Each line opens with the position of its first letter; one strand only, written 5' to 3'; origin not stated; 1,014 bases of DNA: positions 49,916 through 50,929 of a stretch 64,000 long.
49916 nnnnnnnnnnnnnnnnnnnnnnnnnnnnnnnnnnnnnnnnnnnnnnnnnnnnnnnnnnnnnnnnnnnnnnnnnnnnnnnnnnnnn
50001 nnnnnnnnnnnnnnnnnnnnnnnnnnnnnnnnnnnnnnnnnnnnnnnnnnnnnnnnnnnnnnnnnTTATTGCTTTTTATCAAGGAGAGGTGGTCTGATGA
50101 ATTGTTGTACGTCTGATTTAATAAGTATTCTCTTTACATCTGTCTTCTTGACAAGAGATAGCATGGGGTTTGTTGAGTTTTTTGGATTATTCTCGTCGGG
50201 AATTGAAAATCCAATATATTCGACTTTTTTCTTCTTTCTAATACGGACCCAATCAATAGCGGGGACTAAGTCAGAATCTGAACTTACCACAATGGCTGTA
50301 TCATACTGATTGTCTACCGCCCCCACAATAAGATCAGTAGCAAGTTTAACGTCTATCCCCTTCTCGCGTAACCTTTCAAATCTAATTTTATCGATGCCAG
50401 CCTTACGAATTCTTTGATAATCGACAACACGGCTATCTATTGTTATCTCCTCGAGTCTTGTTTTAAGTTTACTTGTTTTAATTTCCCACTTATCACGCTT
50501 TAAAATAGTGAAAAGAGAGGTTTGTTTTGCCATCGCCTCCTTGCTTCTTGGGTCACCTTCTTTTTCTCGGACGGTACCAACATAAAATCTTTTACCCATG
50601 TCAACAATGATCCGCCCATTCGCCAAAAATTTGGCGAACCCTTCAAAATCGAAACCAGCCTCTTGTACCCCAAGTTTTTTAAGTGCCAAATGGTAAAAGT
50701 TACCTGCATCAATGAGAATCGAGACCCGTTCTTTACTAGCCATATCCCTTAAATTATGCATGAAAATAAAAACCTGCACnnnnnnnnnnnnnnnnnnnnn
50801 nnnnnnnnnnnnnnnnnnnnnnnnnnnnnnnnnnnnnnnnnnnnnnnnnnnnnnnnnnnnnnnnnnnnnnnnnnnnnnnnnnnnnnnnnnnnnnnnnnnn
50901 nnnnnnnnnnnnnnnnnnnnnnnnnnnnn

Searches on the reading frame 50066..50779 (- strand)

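Call 46: search_protein_families(library=pfam, proteins=[window:50066-50779:-], max_evalue=0.0001)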
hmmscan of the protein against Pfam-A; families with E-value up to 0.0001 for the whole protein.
window:50066-50779:- (237 aa): 1 family
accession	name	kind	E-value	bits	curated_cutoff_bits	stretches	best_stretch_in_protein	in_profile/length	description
PF01936.24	NYN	-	2.5e-15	57.7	24.2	1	18-197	1-129/145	NYN domain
